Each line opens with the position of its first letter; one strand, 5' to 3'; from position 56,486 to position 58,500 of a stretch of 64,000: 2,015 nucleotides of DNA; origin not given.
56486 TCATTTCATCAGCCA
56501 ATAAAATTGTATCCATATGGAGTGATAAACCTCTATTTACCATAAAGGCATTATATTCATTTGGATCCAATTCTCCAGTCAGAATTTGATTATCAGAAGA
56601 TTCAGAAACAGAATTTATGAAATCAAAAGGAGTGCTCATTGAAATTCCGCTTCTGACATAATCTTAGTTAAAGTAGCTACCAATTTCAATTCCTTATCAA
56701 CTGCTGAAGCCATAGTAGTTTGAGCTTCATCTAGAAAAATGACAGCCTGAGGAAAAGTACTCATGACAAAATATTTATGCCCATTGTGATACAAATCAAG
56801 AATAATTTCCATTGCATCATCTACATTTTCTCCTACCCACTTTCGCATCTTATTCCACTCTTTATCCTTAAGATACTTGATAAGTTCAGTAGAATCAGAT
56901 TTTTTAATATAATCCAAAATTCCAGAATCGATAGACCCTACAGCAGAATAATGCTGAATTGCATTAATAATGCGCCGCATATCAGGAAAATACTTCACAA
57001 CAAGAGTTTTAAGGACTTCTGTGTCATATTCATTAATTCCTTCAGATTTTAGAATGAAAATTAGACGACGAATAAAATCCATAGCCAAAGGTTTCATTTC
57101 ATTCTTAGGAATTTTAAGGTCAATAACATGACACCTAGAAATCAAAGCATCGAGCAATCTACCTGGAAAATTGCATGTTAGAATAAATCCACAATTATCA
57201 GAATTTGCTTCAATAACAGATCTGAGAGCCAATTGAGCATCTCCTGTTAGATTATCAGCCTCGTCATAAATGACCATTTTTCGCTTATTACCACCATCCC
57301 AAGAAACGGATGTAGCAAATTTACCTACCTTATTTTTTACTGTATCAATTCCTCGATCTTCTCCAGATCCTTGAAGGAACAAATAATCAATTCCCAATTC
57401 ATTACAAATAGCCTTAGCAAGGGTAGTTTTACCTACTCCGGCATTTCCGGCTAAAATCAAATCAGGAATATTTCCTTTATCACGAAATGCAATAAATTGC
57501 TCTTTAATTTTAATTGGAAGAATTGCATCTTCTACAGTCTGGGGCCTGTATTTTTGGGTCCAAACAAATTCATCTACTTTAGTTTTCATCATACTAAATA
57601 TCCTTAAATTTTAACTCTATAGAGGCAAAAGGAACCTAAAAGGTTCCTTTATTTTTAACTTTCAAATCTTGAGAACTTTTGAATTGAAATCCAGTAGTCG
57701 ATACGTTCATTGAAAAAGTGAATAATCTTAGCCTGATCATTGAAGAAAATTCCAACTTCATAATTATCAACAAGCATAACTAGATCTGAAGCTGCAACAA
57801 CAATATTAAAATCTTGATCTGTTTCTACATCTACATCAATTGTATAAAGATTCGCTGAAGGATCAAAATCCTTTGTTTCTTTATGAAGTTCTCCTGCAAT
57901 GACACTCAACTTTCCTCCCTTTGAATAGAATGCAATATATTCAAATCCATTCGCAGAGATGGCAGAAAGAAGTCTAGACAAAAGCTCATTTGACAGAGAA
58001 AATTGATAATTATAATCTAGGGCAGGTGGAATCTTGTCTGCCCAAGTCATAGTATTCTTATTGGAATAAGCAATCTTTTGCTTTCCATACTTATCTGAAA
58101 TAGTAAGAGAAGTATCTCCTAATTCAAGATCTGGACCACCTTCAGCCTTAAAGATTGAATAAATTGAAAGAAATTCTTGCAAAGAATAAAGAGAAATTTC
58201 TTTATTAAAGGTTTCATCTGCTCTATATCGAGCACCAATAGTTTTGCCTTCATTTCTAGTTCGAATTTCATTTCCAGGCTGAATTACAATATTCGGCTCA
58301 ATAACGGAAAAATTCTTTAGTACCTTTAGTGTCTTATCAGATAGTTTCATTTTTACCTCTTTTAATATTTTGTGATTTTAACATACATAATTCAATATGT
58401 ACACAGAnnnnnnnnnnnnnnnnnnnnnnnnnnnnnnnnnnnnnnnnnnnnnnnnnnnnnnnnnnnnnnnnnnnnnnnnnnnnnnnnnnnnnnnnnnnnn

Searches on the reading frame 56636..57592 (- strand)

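Call 3: search_protein_families(library=pfam, proteins=[window:56636-57592:-], max_evalue=0.01)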
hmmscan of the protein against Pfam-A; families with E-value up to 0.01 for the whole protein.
window:56636-57592:- (318 aa): 15 families
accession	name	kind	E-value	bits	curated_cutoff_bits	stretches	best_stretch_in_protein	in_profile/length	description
PF00004.35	AAA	-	7.3e-16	59.3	21.2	1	45-156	1-125/131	ATPase family associated with various cellular activities (AAA)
PF21328.3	Gp44_lid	-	3.8e-15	56.2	27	1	171-226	7-62/63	Sliding-clamp-loader large subunit, AAA+ ATPase lid domain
PF13177.12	DNA_pol3_delta2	-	9.6e-08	32.6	27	1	59-160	60-158/161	DNA polymerase III, delta subunit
PF13401.12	AAA_22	-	2.3e-07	31.6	27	0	45-72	8-38/130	AAA domain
PF13173.12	AAA_14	-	6.3e-05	23.4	27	1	45-139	5-96/129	AAA domain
PF13191.12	AAA_16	-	8.8e-05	23.5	32.6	1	39-79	21-62/167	AAA ATPase domain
PF00910.28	RNA_helicase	-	0.00064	20.6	21.5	1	46-118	2-64/105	RNA helicase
PF05496.18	RuvB_N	-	0.00077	19.7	27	1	16-70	2-61/159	Holliday junction DNA helicase RuvB P-loop domain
PF02367.23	TsaE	-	0.00089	19.6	26.6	1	31-69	12-48/128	Threonylcarbamoyl adenosine biosynthesis protein TsaE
PF20720.3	nSTAND3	-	0.0024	18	27.2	1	45-66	20-41/155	Novel STAND NTPase 3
PF05729.18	NACHT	-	0.0027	18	26.7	1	45-71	3-29/167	NACHT domain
PF07728.20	AAA_5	-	0.0034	17.8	22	0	44-128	1-91/139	AAA domain (dynein-related subfamily)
PF25199.1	nSTAND_NTPase5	-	0.0046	17.2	34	0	31-141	30-133/145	Novel STAND NTPase 5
PF02562.22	PhoH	-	0.0069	16.3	27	0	279-298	117-136/205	PhoH-like protein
PF13238.12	AAA_18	-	0.0093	16.9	29.4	0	46-130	2-66/128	AAA domain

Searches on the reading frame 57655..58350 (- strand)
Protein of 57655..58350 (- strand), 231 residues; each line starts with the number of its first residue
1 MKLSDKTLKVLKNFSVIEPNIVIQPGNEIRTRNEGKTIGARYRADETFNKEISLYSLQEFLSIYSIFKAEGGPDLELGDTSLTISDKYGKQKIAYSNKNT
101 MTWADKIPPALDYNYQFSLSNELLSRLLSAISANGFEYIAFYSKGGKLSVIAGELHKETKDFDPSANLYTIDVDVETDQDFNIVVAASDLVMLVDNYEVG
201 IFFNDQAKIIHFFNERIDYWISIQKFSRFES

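Call 3: search_protein_families(library=pfam, proteins=[window:57655-58350:-], max_evalue=0.01)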
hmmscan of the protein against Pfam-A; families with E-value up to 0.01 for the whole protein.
window:57655-58350:- (231 aa): 1 family
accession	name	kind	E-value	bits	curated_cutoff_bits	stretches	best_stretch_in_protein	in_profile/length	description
PF09116.15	gp45-slide_C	-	9.6e-05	22.9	25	1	117-222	2-102/105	gp45 sliding clamp, C terminal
